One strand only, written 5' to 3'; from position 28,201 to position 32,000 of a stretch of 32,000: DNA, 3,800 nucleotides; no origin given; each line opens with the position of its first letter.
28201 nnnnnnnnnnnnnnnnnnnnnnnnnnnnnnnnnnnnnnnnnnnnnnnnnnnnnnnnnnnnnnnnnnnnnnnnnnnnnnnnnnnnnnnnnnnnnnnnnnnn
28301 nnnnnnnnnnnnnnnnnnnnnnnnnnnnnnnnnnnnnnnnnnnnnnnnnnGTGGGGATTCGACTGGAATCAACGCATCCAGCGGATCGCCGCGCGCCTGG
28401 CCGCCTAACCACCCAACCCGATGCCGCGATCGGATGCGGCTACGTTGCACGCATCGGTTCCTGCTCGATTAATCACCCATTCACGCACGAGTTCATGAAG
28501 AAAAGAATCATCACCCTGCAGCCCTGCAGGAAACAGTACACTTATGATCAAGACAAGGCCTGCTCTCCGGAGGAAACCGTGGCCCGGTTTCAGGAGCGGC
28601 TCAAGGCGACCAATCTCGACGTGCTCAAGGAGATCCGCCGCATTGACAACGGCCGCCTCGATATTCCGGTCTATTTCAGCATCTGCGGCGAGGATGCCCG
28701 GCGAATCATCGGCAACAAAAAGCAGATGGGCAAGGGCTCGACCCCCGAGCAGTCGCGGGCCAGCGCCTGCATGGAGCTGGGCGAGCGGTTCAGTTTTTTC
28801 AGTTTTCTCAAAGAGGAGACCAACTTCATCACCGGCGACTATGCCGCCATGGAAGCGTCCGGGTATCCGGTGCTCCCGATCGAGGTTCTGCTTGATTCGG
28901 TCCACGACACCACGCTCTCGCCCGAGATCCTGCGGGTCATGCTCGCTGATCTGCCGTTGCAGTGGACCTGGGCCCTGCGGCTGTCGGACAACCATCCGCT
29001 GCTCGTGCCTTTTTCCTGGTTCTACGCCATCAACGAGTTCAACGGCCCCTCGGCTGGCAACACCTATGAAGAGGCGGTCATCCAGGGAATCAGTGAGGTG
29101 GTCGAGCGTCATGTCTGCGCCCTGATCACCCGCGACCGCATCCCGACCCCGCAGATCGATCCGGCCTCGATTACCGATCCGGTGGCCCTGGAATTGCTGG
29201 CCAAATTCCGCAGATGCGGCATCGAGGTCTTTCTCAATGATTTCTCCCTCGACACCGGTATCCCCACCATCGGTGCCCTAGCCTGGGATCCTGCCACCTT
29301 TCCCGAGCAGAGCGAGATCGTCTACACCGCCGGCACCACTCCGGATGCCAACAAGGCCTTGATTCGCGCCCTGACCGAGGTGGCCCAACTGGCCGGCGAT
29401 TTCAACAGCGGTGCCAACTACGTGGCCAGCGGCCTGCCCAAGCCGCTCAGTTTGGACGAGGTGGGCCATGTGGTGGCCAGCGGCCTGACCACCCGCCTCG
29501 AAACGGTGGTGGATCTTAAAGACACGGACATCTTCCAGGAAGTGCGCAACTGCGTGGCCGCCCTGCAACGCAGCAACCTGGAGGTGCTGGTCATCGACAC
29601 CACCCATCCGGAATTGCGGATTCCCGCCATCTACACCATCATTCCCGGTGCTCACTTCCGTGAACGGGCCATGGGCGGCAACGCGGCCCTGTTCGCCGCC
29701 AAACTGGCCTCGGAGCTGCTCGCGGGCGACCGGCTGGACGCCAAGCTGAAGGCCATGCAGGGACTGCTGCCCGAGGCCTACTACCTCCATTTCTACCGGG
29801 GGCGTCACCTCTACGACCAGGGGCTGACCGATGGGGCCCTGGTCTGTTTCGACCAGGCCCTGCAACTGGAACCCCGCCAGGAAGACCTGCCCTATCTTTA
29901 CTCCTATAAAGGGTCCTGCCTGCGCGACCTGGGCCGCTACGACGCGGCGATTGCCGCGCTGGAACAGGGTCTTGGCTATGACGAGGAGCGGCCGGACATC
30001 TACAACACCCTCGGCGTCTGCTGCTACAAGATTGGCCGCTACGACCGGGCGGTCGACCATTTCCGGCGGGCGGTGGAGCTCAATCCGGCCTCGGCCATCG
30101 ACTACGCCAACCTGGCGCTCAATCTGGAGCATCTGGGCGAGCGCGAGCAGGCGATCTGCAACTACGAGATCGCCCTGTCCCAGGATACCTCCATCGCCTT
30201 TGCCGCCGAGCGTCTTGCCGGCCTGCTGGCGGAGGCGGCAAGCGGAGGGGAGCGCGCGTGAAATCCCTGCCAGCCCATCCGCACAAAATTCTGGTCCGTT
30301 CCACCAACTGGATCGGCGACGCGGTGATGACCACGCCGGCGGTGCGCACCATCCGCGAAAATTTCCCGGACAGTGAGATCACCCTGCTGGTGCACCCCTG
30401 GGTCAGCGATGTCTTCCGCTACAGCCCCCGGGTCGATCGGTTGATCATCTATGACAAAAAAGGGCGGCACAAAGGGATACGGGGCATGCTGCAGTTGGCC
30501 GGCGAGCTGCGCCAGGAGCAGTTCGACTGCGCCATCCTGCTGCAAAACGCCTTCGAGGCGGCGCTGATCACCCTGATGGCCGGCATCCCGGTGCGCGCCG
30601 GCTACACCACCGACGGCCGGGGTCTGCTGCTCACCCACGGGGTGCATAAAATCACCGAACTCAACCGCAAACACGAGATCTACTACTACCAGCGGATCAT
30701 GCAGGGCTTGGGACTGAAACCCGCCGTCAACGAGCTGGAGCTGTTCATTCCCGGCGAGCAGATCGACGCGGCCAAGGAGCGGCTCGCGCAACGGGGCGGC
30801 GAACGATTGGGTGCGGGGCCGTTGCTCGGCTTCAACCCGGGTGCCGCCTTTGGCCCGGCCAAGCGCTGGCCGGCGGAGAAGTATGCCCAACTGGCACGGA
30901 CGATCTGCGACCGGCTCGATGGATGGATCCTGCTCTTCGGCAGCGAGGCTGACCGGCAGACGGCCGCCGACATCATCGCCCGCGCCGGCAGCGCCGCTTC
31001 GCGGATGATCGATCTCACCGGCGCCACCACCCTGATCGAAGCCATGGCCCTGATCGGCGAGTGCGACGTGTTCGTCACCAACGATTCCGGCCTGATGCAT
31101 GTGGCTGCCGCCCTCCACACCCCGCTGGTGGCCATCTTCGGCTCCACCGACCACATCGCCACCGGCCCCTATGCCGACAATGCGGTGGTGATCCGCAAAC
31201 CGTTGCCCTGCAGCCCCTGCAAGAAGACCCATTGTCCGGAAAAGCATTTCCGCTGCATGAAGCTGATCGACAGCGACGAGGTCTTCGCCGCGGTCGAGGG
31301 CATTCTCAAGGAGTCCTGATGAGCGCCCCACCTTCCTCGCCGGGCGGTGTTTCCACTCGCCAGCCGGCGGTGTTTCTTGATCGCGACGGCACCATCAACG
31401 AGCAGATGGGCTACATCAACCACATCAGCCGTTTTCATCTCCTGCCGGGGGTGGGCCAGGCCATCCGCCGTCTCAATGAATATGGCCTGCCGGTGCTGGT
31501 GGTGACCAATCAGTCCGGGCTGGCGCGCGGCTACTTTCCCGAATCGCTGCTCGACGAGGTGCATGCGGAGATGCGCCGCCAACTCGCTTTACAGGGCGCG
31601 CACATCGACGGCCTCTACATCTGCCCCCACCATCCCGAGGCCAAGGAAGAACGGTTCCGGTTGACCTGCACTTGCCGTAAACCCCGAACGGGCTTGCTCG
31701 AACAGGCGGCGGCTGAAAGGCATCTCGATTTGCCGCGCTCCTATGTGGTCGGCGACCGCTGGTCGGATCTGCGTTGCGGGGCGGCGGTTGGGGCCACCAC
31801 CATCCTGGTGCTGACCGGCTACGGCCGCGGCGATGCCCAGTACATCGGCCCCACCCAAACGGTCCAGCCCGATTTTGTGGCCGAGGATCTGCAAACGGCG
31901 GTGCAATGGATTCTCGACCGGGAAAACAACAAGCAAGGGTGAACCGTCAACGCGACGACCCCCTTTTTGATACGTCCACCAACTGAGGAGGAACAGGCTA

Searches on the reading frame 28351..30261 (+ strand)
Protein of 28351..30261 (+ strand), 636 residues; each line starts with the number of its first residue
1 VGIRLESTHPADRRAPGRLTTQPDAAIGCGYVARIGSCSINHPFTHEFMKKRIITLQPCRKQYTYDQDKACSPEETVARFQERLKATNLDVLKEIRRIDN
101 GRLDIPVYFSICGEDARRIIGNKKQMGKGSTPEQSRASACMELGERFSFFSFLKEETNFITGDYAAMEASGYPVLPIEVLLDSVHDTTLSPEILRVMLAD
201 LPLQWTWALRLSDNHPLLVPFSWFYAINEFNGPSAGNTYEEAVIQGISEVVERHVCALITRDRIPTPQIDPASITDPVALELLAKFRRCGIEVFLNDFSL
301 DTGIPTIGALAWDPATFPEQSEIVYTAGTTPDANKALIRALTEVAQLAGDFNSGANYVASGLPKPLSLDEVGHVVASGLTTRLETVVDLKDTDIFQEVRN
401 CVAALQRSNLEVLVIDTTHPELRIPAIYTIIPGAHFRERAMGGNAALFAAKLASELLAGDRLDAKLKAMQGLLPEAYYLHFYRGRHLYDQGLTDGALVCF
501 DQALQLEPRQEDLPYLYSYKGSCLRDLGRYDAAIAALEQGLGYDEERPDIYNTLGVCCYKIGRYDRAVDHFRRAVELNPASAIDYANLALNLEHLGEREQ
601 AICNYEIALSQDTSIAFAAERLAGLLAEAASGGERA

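Call 13: search_protein_families(library=pfam, proteins=[window:28351-30261:+], max_evalue=0.0001)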
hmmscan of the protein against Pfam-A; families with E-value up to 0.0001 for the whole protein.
window:28351-30261:+ (636 aa): 14 families
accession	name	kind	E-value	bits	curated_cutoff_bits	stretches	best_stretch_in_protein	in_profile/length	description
PF02624.21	YcaO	-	1.4e-74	251.8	25.7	1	126-434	1-324/325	YcaO cyclodehydratase, ATP-ad Mg2+-binding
PF07719.23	TPR_2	-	2.9e-21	74.2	27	1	548-580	1-33/34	Tetratricopeptide repeat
PF00515.34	TPR_1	-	7.7e-20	70.3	27.8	1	549-579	2-32/34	Tetratricopeptide repeat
PF13414.12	TPR_11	-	8.9e-16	57.8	26.8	1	524-562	4-42/42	TPR repeat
PF13181.12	TPR_8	-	9.3e-14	50.8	25.7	0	549-580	2-33/34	Tetratricopeptide repeat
PF13424.12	TPR_12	-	1.9e-11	44.4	30.1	1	549-609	4-72/77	Tetratricopeptide repeat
PF13432.12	TPR_16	-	2.4e-11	44.3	32.7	1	524-581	7-64/65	Tetratricopeptide repeat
PF14559.12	TPR_19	-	3.3e-11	43.8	25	1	525-588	2-64/68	Tetratricopeptide repeat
PF12895.13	ANAPC3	-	1.1e-08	35.7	27.2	1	489-573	1-81/82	Anaphase-promoting complex, cyclosome, subunit 3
PF13428.12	TPR_14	-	1.2e-08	35.2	23.5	0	549-589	2-42/44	Tetratricopeptide repeat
PF13431.12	TPR_17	-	4e-07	30.2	24.4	0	571-601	2-32/34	Tetratricopeptide repeat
PF13176.12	TPR_7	-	6e-07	29.5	27.9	0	554-577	5-28/36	Tetratricopeptide repeat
PF13429.12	TPR_15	-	3.3e-05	23.9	26.2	1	470-602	140-268/280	Tetratricopeptide repeat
PF13174.12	TPR_6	-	9.6e-05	23.2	26.3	0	554-581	6-33/33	Tetratricopeptide repeat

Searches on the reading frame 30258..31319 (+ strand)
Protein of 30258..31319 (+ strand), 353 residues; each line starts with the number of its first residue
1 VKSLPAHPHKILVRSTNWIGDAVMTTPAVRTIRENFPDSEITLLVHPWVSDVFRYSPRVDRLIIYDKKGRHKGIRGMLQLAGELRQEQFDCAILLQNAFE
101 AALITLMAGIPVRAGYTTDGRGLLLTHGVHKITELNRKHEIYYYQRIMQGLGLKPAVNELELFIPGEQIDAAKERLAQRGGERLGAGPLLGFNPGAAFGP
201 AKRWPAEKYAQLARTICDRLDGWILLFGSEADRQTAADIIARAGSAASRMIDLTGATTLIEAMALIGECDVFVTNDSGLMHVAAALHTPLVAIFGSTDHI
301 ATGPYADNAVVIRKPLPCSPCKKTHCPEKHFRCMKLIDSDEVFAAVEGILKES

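Call 13: search_protein_families(library=pfam, proteins=[window:30258-31319:+], max_evalue=0.0001)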
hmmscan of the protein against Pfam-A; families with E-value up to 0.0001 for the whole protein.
window:30258-31319:+ (353 aa): 1 family
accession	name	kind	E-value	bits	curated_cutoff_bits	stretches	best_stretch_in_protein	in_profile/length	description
PF01075.23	Glyco_transf_9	-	4.5e-51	174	22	1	78-330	2-245/247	Glycosyltransferase family 9 (heptosyltransferase)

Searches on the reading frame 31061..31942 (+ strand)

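Call 13: search_protein_families(library=pfam, proteins=[window:31061-31942:+], max_evalue=0.0001)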
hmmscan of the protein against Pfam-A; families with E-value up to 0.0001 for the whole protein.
window:31061-31942:+ (293 aa): 1 family
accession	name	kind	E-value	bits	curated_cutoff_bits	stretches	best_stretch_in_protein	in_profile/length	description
PF13242.12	Hydrolase_like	-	1.3e-15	57.5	22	1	205-279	2-74/75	HAD-hyrolase-like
